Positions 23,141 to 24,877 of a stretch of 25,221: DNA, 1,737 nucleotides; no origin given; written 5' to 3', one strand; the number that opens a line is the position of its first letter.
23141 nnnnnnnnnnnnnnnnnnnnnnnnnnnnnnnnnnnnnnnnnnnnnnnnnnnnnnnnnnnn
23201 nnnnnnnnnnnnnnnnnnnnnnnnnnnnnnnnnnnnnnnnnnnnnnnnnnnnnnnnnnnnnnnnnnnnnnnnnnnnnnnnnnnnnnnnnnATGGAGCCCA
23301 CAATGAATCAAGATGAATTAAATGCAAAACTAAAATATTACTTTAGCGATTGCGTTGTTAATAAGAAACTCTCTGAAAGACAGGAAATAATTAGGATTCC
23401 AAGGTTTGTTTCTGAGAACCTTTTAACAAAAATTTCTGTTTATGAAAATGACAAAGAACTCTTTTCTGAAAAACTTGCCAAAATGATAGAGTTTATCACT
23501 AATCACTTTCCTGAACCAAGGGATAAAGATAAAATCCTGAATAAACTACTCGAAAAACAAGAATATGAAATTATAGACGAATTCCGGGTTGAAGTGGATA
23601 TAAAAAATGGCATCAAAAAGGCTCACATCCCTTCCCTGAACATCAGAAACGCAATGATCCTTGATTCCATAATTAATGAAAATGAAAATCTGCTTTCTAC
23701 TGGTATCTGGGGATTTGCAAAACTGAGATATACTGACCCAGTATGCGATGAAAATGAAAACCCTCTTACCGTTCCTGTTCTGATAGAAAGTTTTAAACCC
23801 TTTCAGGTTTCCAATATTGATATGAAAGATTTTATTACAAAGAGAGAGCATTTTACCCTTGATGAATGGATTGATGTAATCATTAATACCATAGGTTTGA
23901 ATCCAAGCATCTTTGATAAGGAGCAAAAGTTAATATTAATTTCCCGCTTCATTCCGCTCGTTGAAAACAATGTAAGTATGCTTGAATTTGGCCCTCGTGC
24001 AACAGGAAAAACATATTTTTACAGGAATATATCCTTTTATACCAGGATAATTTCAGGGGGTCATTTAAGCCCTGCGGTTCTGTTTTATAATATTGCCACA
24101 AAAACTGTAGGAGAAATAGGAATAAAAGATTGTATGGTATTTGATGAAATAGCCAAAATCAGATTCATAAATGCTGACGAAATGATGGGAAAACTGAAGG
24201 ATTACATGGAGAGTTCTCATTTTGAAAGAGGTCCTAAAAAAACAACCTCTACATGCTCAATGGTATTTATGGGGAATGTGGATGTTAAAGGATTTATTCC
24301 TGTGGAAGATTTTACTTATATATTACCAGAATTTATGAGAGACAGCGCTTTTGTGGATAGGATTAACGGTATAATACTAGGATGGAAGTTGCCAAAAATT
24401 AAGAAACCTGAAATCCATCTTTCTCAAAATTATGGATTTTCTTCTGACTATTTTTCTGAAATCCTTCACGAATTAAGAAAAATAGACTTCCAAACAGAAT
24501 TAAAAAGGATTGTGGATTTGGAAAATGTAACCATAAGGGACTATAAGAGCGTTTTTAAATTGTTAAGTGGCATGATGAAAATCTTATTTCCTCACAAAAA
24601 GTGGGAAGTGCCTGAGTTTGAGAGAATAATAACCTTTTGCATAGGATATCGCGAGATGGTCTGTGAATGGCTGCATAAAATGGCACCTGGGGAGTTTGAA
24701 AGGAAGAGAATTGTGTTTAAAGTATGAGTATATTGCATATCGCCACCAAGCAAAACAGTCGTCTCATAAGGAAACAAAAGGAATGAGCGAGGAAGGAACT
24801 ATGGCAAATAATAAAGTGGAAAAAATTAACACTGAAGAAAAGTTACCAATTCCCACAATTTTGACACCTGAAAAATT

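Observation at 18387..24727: Four-gene overlapping operon: MmeI-like nuclease-methyltransferase + 266-aa unknown + MazF + short BrxL-like ATPase (candidate undescribed composite defence system)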

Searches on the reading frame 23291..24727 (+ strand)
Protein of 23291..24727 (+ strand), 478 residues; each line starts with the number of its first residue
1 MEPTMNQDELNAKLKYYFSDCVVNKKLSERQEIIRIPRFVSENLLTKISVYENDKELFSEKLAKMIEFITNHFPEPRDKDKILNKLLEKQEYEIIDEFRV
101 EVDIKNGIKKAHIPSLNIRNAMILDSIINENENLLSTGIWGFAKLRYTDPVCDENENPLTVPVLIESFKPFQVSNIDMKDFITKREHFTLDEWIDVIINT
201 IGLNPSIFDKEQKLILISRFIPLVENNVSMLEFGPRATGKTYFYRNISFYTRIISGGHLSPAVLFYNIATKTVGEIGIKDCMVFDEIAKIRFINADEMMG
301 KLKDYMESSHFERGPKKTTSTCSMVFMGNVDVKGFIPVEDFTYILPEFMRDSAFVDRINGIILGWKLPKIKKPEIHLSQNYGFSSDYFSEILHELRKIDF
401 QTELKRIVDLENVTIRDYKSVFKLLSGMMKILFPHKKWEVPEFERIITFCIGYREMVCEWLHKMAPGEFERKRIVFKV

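Call 3: search_protein_families(library=pfam, proteins=[window:23291-24727:+], max_evalue=0.01)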
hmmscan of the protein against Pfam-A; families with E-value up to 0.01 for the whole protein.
window:23291-24727:+ (478 aa): 2 families
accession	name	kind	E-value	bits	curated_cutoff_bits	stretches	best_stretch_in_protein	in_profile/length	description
PF13337.12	BrxL_ATPase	-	6.5e-109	364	25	1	164-473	2-311/313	Lon-like protease BrxL-like, ATPase domain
PF20442.3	BrxL_N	-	3.2e-30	105.2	28.2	1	17-147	2-132/132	BREX system Lon protease-like protein BrxL N-terminal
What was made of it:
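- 23303..24727 (+): Gene 4: short BrxL, 474 aa. Has the BrxL N-terminal DNA-binding region and the MCM-like AAA+ ATPase. Has no Lon-like C-terminal domain. Pfam BrxL_N and BrxL_ATPase (call 3).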

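Call 4: search_protein_families(library=padloc, proteins=[window:23291-24727:+], max_evalue=0.01)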
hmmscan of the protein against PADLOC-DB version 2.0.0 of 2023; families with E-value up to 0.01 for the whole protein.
window:23291-24727:+ (478 aa): 5 families
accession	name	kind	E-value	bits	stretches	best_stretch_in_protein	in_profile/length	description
PDLC02506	BrxL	-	6.2e-112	373.1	1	5-470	3-465/680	BrxL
PDLC02508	BrxL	-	9.7e-104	346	1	8-473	2-462/698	BrxL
PDLC02505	BrxL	-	2.1e-86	288.7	1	8-469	2-468/482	BrxL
PDLC02507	BrxL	-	8.3e-70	233.9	1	10-444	14-442/482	BrxL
PDLC02509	BrxL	-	3.5e-68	228.5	2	159-476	195-517/535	BrxL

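Call 7: search_protein_families(library=ncbifam, proteins=[window:23291-24727:+], max_evalue=0.01)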
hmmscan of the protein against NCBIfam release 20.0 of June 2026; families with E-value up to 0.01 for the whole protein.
window:23291-24727:+ (478 aa): 2 families
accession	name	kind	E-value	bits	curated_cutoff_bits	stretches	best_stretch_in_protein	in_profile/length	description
TIGR02688.1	TIGR02688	equivalog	2.4e-147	491.2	329.3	1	15-466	2-449/449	BREX system Lon protease-like protein BrxL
TIGR02653.1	Lon_rel_chp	hypoth_equivalog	7.7e-101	338.5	628.25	1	8-470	2-460/675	protease Lon-related BREX system protein BrxL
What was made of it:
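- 23303..24727 (+): TIGR02688 at 491 bits, cut-off 329 (call 7).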

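Call 15: find_homologous_proteins(query=window:23291-24727:+, max_evalue=1e-20)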
Query window:23291-24727:+ (478 aa): 1600 proteins with E <= 1e-20 among 6861 candidates; the best 120 are listed.
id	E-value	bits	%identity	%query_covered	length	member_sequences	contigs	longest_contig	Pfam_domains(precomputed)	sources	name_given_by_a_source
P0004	3.5e-284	961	88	99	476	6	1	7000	PF20442.4,PF13337.13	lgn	-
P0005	2.2e-278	942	86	99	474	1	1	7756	PF20442.4,PF13337.13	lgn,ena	-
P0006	1.4e-245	834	76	99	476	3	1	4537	PF20442.4,PF13337.13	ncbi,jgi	jgi:ATP-dependent Lon protease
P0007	2.6e-243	826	73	99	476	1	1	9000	PF20442.4,PF13337.13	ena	-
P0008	5.6e-232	789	70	99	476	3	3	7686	PF20442.4,PF13337.13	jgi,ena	-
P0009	5.7e-229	779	68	99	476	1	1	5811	PF20442.4,PF13337.13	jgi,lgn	jgi:ATP-dependent Lon protease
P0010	3.0e-206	704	64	99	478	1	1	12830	PF20442.4,PF13337.13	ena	-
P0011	7.9e-206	703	64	99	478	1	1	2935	PF20442.4,PF13337.13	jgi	-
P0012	1.0e-205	702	63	99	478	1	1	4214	PF20442.4,PF13337.13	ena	-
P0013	3.3e-205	701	64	98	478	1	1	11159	PF20442.4,PF13337.13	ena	-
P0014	7.6e-203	693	62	99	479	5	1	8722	PF20442.4,PF13337.13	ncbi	ncbi:MAG: BREX system Lon protease-like protein BrxL [Candidatus Aenigmatarchaeota archaeon]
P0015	1.2e-202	692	63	99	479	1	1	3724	PF20442.4,PF13337.13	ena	-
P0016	1.9e-202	692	63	99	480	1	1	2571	PF20442.4,PF13337.13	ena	-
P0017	2.3e-202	691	63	99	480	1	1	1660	PF20442.4,PF13337.13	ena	-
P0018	3.4e-202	691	63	99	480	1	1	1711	PF20442.4,PF13337.13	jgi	-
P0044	6.2e-199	680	61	99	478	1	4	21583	PF20442.4,PF13337.13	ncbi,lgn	ncbi:MAG: BREX system Lon protease-like protein BrxL [Candidatus Nitrosocaldus sp.]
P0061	9.4e-197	673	61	99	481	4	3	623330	PF20442.4,PF13337.13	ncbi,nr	ncbi:MAG: BREX system Lon protease-like protein BrxL [Candidatus Bathyarchaeia archaeon]|nr:BREX sys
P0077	5.7e-191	654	60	99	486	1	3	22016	PF20442.4,PF13337.13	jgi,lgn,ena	jgi:conserved hypothetical protein TIGR02688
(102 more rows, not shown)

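Call 17: find_encoding_contigs(protein=P0004, flank=10000, max_places=3)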
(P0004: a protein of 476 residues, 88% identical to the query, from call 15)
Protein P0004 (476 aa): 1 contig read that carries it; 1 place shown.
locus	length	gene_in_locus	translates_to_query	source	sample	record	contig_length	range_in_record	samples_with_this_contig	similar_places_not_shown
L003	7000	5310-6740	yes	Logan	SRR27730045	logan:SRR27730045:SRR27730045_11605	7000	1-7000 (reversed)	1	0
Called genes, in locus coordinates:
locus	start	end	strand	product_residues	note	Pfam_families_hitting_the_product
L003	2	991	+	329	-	?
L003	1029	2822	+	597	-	-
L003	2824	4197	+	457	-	-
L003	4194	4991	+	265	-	-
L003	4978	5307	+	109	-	PF02452:PemK_toxin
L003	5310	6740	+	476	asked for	PF20442:BrxL_N, PF13337:BrxL_ATPase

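Call 18: find_encoding_contigs(protein=P0005, flank=10000, max_places=3)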
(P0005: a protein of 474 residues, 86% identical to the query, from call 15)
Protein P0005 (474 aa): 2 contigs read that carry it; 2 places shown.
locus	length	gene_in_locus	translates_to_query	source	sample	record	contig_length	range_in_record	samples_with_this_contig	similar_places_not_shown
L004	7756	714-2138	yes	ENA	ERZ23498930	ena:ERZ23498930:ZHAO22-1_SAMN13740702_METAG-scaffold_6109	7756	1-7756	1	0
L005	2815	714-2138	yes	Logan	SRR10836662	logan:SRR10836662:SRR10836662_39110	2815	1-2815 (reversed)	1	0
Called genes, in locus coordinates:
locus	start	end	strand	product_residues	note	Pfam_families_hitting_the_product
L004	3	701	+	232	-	?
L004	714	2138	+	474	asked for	PF20442:BrxL_N, PF13337:BrxL_ATPase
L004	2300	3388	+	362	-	PF13353:Fer4_12 (weak), PF04055:Radical_SAM, PF13186:SPASM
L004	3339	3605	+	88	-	-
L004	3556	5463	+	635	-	-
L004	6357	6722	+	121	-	-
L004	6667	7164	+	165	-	-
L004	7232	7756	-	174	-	?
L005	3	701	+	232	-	?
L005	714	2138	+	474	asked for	PF20442:BrxL_N, PF13337:BrxL_ATPase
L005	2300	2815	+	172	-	?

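Call 19: find_encoding_contigs(protein=P0007, flank=10000, max_places=3)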
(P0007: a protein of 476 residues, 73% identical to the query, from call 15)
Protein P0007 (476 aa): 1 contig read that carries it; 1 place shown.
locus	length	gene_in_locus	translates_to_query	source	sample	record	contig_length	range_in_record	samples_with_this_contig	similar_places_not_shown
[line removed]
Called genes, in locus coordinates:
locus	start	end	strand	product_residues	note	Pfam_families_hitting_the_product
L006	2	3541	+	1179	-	?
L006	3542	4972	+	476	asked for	PF20442:BrxL_N, PF13337:BrxL_ATPase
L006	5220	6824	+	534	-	PF03235:GmrSD_N, PF07510:GmrSD_C (faint)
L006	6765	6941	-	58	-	-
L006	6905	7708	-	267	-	PF01694:Rhomboid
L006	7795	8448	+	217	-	-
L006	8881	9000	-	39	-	?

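Call 22: find_encoding_contigs(protein=P0044, flank=10000, max_places=2)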
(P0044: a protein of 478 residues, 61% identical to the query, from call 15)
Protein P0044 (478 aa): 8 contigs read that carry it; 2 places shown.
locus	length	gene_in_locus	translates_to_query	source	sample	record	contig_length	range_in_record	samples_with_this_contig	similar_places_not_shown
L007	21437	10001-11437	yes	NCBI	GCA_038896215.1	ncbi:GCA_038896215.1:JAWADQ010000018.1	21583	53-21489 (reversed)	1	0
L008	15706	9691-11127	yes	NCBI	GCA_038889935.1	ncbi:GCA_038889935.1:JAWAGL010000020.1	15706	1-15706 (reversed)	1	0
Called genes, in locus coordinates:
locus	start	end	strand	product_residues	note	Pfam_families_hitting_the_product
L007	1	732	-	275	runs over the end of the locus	PF02601:Exonuc_VII_L (weak), PF28217:FAM81B (weak), PF10241:KxDL (faint), PF12644:DUF3782, PF07788:PDDEXK_10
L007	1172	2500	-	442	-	PF00353:HemolysinCabind (weak)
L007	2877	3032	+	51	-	PF02661:Fic (weak)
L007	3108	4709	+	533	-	PF03235:GmrSD_N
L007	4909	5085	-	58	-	-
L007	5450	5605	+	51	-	-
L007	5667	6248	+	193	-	-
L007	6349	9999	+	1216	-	PF02384:N6_Mtase, PF20473:MmeI_Mtase (faint), PF07669:Eco57I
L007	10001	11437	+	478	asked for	PF20442:BrxL_N, PF13337:BrxL_ATPase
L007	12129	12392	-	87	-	-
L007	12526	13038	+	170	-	PF01850:PIN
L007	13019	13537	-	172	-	-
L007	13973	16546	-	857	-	PF03288:Pox_D5 (faint), PF08706:D5_N, PF19263:DUF5906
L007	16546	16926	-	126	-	-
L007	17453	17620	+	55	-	-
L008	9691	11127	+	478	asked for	PF20442:BrxL_N, PF13337:BrxL_ATPase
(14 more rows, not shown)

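Call 23: find_encoding_contigs(protein=P0061, flank=10000, max_places=2)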
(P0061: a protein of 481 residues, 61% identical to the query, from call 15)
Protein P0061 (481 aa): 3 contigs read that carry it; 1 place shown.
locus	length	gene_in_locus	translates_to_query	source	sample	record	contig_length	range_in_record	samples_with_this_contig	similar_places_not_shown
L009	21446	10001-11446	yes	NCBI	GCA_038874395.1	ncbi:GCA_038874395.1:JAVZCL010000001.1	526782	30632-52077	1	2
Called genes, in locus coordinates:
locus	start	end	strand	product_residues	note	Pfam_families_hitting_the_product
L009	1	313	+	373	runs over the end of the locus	PF13439:Glyco_transf_4, PF13524:Glyco_trans_1_2 (faint), PF00534:Glycos_transf_1, PF13692:Glyco_trans_1_4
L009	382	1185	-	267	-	PF00535:Glycos_transf_2, PF10111:Glyco_tranf_2_2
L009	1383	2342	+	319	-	PF00535:Glycos_transf_2, PF10111:Glyco_tranf_2_2 (faint)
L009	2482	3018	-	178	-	PF01596:Methyltransf_3 (weak), PF04989:RMNT_CmcI, PF13578:Methyltransf_24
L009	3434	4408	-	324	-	PF01073:3Beta_HSD, PF01370:Epimerase, PF02719:Polysacc_synt_2, PF04321:RmlD_sub_bind, PF16363:GDP_Man_Dehyd, PF13460:NAD_binding_10 (weak), PF07993:NAD_binding_4 (weak)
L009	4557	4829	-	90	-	PF13240:Zn_Ribbon_1 (weak), PF24460:DUF7575 (faint), PF12773:DZR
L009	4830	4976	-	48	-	-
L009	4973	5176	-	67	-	-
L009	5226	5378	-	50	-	-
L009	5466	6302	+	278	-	-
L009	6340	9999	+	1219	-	PF02384:N6_Mtase, PF20473:MmeI_Mtase (weak), PF07669:Eco57I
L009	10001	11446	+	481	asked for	PF20442:BrxL_N, PF13337:BrxL_ATPase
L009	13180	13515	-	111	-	-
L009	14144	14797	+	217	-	-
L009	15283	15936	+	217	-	-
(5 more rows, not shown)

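Call 33: find_related_loci(query=A2, collection=genome_contigs, flank=10000)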
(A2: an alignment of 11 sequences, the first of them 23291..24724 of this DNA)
Query A2 (478 aa) in genome_contigs; peptide patterns used: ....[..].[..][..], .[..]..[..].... (x = any residue, [..] = any of these).
309 stretches matched a pattern; 108 encode a relative of the query (tblastn E <= 1e-3); the best 80 are kept; 80 distinct loci.
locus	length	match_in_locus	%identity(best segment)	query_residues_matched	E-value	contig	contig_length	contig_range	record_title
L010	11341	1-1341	69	32-478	0e+0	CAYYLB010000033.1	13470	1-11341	MAG TPA_asm: uncultured Methanosarcinales archaeon isolate binchicken_co38_1359 genome assembly, contig: NODE_9721_lengt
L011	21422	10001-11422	62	5-478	0e+0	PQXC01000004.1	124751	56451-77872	MAG: Candidatus Methanophagaceae archaeon isolate G60ANME1 NODE_4_length_124751_cov_16.4238, whole genome shotgun sequen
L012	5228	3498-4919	62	6-478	0e+0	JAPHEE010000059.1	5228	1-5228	MAG: Candidatus Alkanophaga volatiphilum isolate MCA70_species_1 c_000000000059, whole genome shotgun sequence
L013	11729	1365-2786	62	5-478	0e+0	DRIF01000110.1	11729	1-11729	MAG TPA_asm: Thermoplasmatales archaeon isolate HyVt-387 HyVt-387_k295_217088, whole genome shotgun sequence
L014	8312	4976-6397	62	5-477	0e+0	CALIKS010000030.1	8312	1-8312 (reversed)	MAG: uncultured archaeon isolate S1_Bin_MAXBIN__124_sub_1 genome assembly, contig: c_000000214964, whole genome shotgun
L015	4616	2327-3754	59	4-478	0e+0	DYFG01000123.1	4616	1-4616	MAG TPA_asm: Nitrosotalea sp. isolate BE2011_44_29 Afr_mines_BE2011_3050_length_4616_cov_12_047577, whole genome shotgun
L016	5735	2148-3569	62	6-478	0e+0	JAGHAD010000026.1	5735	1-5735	MAG: Thermoplasmata archaeon isolate AUK221 PB_MBMC_175_c_000000000043, whole genome shotgun sequence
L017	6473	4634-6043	61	4-469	0e+0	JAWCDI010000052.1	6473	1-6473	MAG: Candidatus Aenigmatarchaeota archaeon isolate JZ-1_201912_bins_45 JZ-1_201912_bins_45_scaffold_53, whole genome sho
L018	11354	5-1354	61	30-478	0e+0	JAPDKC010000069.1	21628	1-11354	MAG: archaeon isolate S5B6_HD70 c_000000000692, whole genome shotgun sequence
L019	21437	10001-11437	62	4-478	0e+0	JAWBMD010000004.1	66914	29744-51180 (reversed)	MAG: Candidatus Aenigmatarchaeota archaeon isolate GXS_202007_bins_18 GXS_202007_bins_18_scaffold_4, whole genome shotgu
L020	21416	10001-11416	52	10-478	6e-162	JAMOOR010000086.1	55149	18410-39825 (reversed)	MAG: Thermotogaceae bacterium isolate 4559-240_maxbin2_scaf2bin.115 4559-240_scaffold_194_c1, whole genome shotgun seque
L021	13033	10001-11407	48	10-478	5e-159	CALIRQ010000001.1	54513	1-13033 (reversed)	MAG: uncultured archaeon isolate S1_Bin_METABAT__214_1 genome assembly, contig: c_000001388505, whole genome shotgun seq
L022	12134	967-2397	46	2-478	2e-153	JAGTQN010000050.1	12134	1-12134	MAG: Candidatus Bathyarchaeota archaeon isolate QZM_A2_bin_28 QZM_A2_bin_28_scaffold_3061_curated, whole genome shotgun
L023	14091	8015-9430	49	10-478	4e-152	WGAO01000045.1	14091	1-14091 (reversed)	MAG: Thermotogaceae bacterium isolate S143_61_esom k151_243325, whole genome shotgun sequence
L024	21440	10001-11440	47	5-478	4e-151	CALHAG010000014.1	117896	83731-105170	MAG: Candidatus Caldarchaeum subterraneum isolate H1_Bin_METABAT__153_1_1 genome assembly, contig: c_000000233964, whole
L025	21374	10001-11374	50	13-478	6e-151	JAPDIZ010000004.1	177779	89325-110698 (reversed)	MAG: Candidatus Bathyarchaeota archaeon isolate S4B2_HD70 c_000000000030, whole genome shotgun sequence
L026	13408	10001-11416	51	7-478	1e-148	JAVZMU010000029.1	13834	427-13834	MAG: Nitrososphaerales archaeon isolate DRTY-6_201912_bins_25 DRTY-6_201912_bins_25_scaffold_29, whole genome shotgun se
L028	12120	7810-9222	48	7-477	7e-145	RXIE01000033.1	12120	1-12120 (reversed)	MAG: Methanophagales archaeon ANME-1-THS DGJ9_scaffold_4223, whole genome shotgun sequence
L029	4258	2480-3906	66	6-478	2e-147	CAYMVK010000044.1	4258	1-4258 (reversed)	MAG TPA_asm: Candidatus Woesearchaeota archaeon isolate SRP141552_co1_8 genome assembly, contig: NODE_11354_length_4258_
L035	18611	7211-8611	46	1-478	8e-143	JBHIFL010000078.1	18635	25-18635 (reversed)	MAG: Candidatus Heimdallarchaeota archaeon isolate b1.sp2_bin.26 NODE_627_length_18635_cov_6.802745, whole genome shotgu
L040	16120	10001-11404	45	8-478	1e-136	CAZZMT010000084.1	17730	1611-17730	MAG TPA_asm: uncultured Candidatus Bathyarchaeia archaeon isolate binchicken_co25_93 genome assembly, contig: k141_17154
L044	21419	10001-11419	45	4-478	6e-149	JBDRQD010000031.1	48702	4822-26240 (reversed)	MAG: Candidatus Bathyarchaeota archaeon isolate MEGAHIT-group-2.2 k141_1142390, whole genome shotgun sequence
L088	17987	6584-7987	33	1-469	3e-79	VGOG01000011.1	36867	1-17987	MAG: Chloroflexi bacterium isolate K_DeepCast_250m_m2_317 K_DeepCast_250m_m2_317_Ga0194125_10001733, whole genome shotgu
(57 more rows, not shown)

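Call 39: search_protein_families(library=pfam, proteins=[L040:6726-9983:+, L040:3643-6711:+, L040:11419-12234:+, L040:12227-12745:+, L021:6532-9981:+, L021:11427-12341:+, L035:4414-7092:+, L025:11390-12919:+, L025:7991-9238:+, L044:6600-10007:+], max_evalue=0.001)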
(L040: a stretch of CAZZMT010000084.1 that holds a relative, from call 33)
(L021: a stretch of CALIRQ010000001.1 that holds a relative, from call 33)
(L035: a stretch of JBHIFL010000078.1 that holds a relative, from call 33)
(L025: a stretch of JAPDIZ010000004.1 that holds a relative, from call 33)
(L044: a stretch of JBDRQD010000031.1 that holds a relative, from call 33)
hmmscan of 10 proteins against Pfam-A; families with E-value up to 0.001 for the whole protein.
L040:6726-9983:+ (1085 aa): 0 families

L040:3643-6711:+ (1022 aa): 3 families
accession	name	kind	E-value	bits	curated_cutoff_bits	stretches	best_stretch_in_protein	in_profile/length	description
PF01170.24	UPF0020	-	8.7e-08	32.5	22.3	1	138-175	29-65/197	RMKL-like, methyltransferase domain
PF01555.25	N6_N4_Mtase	-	2.4e-06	28.1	26.7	0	562-673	1-68/221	DNA methylase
PF03602.21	Cons_hypoth95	-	0.00074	19.7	24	0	137-181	41-86/182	Conserved hypothetical protein 95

L040:11419-12234:+ (271 aa): 0 families

L040:12227-12745:+ (172 aa): 0 families

L021:6532-9981:+ (1149 aa): 1 family
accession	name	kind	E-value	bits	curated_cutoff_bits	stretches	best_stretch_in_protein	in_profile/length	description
PF04465.17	DUF499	-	3e-21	75.4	23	1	146-562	46-497/1024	Protein of unknown function (DUF499)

L021:11427-12341:+ (304 aa): 0 families

L035:4414-7092:+ (892 aa): 2 families
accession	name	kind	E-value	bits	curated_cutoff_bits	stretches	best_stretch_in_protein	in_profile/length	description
PF08665.17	PglZ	-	5.5e-13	49.7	25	1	500-674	1-177/179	PglZ domain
PF01663.27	Phosphodiest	-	4.5e-07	30.2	23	1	608-710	158-260/342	Type I phosphodiesterase / nucleotide pyrophosphatase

L025:11390-12919:+ (509 aa): 0 families

L025:7991-9238:+ (415 aa): 5 families
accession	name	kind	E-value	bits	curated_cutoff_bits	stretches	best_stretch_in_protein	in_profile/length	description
PF00534.26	Glycos_transf_1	-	3.9e-31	108.3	26.4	1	222-382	14-169/172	Glycosyl transferases group 1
PF13692.12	Glyco_trans_1_4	-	2e-28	99.9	27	1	224-370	2-141/142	Glycosyl transferases group 1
PF20706.3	GT4-conflict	-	1e-13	51.5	26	1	198-398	171-385/385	Family 4 Glycosyltransferase in conflict systems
PF13439.12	Glyco_transf_4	-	4.2e-10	40.4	28.5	1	78-210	39-168/170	Glycosyltransferase Family 4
PF13524.12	Glyco_trans_1_2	-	8.5e-10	39.2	25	1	257-399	15-143/144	Glycosyl transferase-like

L044:6600-10007:+ (1135 aa): 1 family
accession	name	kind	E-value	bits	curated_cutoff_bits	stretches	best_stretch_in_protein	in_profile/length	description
PF04465.17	DUF499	-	1.8e-22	79.5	23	1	147-779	46-707/1024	Protein of unknown function (DUF499)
